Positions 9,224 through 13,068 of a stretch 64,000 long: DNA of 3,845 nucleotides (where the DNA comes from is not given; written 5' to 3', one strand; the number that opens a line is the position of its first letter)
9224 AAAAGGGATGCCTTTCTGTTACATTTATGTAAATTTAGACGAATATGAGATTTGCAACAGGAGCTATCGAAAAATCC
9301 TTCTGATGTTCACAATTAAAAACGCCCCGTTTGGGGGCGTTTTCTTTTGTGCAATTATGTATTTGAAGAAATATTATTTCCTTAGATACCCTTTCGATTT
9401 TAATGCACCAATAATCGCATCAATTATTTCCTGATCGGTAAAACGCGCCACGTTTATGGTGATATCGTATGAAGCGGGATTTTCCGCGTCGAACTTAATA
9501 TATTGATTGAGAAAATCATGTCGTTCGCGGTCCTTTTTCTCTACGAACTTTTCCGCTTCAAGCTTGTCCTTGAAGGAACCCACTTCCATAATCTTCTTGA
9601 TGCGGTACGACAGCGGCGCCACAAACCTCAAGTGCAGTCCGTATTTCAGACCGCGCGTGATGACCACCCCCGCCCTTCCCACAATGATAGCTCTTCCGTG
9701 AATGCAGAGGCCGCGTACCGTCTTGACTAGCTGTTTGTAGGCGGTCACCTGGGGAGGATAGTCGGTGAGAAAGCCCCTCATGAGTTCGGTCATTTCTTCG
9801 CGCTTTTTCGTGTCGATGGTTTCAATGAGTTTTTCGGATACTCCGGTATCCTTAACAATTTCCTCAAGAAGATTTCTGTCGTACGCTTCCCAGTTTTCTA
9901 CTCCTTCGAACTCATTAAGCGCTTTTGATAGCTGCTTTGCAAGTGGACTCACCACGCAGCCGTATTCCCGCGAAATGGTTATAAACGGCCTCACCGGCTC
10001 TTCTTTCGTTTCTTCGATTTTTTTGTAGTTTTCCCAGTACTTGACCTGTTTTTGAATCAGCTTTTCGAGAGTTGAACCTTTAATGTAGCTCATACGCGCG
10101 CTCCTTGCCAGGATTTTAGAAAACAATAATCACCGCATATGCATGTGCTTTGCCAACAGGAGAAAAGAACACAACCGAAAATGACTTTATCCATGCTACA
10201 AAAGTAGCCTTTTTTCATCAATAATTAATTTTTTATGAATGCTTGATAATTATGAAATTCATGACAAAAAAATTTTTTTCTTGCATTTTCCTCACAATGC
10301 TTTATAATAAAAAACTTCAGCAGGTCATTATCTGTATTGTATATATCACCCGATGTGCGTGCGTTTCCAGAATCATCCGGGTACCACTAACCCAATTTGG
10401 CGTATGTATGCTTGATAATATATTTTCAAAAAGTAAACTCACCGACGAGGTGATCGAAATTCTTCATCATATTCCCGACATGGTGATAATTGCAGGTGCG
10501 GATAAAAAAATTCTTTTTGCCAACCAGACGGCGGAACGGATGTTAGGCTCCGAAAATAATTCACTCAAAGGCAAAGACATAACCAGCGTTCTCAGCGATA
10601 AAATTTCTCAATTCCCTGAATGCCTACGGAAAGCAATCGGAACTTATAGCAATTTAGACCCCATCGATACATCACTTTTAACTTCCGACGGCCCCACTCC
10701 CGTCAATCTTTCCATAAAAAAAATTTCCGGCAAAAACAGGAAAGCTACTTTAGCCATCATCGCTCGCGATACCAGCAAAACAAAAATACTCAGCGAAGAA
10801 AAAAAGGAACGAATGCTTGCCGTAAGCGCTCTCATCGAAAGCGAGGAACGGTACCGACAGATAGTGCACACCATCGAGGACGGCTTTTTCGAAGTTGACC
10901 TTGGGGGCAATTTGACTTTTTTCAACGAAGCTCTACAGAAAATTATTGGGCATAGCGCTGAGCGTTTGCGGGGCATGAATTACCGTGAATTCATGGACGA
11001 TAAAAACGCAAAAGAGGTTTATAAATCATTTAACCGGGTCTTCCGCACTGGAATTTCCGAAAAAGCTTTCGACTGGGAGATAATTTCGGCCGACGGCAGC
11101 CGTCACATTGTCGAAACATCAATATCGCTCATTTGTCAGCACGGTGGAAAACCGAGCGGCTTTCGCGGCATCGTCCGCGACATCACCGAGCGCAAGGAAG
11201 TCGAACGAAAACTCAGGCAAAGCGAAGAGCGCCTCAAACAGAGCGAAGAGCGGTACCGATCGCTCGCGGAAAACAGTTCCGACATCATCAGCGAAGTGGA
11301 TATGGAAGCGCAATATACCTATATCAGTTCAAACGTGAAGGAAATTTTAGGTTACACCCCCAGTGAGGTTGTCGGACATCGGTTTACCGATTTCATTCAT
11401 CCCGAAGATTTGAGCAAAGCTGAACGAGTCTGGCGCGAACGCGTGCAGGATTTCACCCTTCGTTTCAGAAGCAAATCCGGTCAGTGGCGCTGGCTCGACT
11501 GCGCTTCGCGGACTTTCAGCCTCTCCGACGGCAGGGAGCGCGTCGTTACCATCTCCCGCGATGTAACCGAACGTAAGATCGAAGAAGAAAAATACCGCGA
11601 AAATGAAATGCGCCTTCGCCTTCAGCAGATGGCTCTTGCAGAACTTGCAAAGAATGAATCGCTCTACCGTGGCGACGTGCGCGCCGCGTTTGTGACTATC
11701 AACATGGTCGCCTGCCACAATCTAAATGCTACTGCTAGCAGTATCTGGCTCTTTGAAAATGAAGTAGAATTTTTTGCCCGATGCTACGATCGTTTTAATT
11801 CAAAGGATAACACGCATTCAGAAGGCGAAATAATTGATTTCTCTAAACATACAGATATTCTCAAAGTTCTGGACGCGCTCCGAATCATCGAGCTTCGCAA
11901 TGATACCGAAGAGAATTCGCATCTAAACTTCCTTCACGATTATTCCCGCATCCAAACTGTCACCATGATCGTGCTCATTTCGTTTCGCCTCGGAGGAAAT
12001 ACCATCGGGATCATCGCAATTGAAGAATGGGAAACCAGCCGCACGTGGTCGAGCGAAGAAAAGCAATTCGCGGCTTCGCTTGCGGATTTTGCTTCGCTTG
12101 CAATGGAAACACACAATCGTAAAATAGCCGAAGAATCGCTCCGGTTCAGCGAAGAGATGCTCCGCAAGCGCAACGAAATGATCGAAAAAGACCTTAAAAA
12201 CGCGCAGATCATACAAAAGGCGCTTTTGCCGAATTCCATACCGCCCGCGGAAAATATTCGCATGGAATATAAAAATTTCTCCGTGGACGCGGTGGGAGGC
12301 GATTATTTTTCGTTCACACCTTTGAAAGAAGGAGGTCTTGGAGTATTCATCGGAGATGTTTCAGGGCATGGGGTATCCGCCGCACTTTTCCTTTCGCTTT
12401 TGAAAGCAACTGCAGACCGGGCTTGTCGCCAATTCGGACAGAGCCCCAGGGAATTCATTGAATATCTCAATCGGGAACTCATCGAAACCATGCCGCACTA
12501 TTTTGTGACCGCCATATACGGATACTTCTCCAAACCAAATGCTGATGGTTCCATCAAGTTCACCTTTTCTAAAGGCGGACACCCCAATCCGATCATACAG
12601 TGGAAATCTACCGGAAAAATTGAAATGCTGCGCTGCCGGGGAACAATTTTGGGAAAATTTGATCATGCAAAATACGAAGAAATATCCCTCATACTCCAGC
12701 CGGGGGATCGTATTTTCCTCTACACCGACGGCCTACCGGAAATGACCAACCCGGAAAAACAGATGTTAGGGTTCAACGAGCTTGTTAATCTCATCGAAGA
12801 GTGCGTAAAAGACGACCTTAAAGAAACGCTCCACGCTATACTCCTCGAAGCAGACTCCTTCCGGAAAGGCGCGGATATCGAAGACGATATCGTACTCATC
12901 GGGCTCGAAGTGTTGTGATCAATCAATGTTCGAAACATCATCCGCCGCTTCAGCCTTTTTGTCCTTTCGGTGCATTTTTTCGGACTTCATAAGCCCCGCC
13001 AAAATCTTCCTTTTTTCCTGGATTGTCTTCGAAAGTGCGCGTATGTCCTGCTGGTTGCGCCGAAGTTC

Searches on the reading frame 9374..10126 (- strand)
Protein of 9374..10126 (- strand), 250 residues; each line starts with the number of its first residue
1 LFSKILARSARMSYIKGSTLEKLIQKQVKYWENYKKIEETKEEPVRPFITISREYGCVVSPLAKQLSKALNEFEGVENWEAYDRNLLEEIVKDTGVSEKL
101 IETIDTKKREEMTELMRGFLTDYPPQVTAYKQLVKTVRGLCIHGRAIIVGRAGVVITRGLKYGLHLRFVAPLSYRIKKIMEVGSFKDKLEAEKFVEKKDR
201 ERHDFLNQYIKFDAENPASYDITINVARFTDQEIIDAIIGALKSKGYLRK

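Call 32: search_protein_families(library=pfam, proteins=[window:9374-10126:-], max_evalue=0.00001)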
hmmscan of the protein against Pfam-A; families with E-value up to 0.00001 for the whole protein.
window:9374-10126:- (250 aa): 1 family
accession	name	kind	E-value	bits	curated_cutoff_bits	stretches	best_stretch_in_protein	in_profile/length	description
PF13189.12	Cytidylate_kin2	-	5.9e-29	101.9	28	1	49-226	2-174/176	Cytidylate kinase-like family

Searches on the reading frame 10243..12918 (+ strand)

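Call 32: search_protein_families(library=pfam, proteins=[window:10243-12918:+], max_evalue=0.00001)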
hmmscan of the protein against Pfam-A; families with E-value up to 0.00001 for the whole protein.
window:10243-12918:+ (891 aa): 7 families
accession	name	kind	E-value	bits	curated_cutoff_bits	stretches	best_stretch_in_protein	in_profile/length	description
PF07228.17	SpoIIE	-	2.1e-36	126.1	25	1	696-890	2-191/192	Stage II sporulation protein E (SpoIIE)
PF13426.13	PAS_9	-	1.1e-33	116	27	3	353-443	8-103/103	PAS domain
PF00989.32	PAS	-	4.6e-31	107.6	22.6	3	202-314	1-113/113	PAS fold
PF08448.16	PAS_4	-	4.9e-29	101.2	23.1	2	211-319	4-110/110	PAS fold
PF08447.18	PAS_3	-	4.8e-24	84.9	25.6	2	359-433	2-83/89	PAS fold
PF13188.13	PAS_8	-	3.3e-21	74.8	21.8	1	73-117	6-47/65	PAS domain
PF24820.1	Diguanyl_cycl_sensor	-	3.5e-09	37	28.1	0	208-300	2-99/109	Diguanylate cyclase-like sensor domain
